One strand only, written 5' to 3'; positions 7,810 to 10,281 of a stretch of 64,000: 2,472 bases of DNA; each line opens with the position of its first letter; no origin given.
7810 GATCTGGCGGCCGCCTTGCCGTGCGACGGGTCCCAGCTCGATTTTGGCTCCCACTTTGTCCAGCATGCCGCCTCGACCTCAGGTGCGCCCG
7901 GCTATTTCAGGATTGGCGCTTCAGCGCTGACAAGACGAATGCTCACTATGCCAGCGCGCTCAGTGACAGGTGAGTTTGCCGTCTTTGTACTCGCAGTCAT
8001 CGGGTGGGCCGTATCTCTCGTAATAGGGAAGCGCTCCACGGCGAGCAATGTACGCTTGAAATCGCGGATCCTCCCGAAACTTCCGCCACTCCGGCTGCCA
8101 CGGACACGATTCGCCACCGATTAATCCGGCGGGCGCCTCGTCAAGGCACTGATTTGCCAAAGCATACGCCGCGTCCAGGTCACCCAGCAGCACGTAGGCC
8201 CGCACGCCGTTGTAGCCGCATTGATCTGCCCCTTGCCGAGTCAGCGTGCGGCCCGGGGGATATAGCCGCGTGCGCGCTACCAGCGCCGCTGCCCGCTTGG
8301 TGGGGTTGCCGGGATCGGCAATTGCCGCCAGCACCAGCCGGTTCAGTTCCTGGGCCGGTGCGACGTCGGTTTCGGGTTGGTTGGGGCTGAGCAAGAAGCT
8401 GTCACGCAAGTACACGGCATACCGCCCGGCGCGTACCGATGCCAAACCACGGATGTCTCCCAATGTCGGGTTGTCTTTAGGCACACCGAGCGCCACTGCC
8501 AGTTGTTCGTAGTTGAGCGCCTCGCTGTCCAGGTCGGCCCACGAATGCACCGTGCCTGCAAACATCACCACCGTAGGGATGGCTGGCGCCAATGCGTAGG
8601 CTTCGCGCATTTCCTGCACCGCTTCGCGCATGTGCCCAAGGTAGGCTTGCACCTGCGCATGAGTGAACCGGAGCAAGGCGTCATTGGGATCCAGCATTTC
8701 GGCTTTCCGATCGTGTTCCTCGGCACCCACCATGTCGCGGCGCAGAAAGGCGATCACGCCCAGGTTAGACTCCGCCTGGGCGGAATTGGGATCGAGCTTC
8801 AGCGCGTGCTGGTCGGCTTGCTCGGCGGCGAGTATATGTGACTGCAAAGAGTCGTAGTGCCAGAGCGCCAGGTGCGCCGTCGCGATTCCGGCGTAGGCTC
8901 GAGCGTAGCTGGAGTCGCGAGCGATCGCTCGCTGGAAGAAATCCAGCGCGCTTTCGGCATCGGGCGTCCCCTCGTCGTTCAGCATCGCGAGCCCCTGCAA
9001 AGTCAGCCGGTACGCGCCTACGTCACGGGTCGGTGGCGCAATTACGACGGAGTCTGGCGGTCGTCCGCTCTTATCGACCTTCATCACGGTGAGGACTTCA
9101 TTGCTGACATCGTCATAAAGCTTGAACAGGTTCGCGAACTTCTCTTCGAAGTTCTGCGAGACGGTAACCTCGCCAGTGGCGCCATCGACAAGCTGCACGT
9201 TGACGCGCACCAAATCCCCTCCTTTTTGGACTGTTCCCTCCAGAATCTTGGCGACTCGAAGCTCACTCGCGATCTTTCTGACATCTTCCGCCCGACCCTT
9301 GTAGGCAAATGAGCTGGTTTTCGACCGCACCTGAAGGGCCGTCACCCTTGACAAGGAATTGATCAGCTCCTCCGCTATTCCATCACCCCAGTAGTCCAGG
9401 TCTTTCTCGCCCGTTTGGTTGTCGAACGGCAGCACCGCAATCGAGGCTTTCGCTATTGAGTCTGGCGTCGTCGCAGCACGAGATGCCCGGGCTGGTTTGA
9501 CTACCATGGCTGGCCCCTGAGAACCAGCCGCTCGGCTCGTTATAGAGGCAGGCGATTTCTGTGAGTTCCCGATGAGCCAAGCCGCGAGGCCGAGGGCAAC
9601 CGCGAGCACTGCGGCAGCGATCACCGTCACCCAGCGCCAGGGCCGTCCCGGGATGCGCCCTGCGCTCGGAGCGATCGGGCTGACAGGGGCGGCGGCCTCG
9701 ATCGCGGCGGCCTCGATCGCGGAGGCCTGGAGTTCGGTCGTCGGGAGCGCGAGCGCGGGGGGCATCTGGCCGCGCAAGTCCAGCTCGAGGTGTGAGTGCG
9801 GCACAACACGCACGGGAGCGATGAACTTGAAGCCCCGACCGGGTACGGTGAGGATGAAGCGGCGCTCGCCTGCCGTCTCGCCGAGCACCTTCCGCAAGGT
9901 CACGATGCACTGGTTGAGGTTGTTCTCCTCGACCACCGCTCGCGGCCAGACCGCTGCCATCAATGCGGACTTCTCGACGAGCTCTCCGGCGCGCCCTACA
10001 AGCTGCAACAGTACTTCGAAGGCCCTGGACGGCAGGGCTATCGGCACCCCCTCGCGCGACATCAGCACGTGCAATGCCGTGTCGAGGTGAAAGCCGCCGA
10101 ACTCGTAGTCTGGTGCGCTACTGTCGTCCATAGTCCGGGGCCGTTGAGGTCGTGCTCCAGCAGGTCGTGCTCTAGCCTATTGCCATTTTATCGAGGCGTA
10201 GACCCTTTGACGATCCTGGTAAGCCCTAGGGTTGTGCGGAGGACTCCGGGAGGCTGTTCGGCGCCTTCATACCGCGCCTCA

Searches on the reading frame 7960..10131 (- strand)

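Call 21: search_protein_families(library=pfam, proteins=[window:7960-10131:-], max_evalue=0.001)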
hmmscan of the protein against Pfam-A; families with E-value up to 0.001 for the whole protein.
window:7960-10131:- (723 aa): 1 family
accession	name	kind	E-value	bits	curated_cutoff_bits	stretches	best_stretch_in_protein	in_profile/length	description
PF00486.34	Trans_reg_C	-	4.1e-13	49.7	26.2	1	30-103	3-77/77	Transcriptional regulatory protein, C terminal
